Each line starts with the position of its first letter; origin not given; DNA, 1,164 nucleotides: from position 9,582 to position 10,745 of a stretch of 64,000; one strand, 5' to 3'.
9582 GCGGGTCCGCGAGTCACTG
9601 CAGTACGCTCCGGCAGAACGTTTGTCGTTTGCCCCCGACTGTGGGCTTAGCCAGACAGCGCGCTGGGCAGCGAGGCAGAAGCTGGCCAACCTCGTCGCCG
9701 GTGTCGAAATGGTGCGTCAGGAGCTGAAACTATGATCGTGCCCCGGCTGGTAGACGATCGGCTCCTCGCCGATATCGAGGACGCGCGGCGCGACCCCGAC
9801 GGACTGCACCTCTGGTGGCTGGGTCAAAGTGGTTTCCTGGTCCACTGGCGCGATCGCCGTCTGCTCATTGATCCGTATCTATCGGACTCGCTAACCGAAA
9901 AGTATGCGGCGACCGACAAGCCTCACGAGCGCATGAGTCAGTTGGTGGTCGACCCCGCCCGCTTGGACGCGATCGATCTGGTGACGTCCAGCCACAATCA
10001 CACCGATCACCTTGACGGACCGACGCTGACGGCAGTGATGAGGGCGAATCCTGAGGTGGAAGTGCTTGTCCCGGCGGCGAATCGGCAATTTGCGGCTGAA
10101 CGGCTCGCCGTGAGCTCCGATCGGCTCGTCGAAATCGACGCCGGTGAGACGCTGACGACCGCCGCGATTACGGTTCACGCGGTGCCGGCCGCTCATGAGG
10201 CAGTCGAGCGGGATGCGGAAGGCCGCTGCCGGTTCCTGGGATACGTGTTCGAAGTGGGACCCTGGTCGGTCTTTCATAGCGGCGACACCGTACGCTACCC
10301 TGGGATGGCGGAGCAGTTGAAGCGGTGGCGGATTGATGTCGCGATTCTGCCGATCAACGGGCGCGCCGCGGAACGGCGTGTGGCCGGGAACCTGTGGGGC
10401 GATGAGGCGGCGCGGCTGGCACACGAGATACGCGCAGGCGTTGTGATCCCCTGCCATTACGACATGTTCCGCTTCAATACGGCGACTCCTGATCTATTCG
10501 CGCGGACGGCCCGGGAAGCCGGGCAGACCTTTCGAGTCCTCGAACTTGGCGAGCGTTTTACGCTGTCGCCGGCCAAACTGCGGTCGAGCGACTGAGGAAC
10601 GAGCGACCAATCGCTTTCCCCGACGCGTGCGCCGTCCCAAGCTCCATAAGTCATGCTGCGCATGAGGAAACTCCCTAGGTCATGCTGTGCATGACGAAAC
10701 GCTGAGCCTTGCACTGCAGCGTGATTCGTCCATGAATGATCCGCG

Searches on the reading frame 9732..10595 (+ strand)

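Call 21: search_protein_families(library=pfam, proteins=[window:9732-10595:+], max_evalue=0.00001)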
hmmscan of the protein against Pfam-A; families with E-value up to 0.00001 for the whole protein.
window:9732-10595:+ (287 aa): 2 families
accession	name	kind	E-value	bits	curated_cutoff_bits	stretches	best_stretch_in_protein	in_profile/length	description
PF12706.13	Lactamase_B_2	-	2.2e-24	86.6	27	1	42-243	1-200/200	Beta-lactamase superfamily domain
PF13483.12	Lactamase_B_3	-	6.7e-21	75.4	24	1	27-242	2-160/160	Beta-lactamase superfamily domain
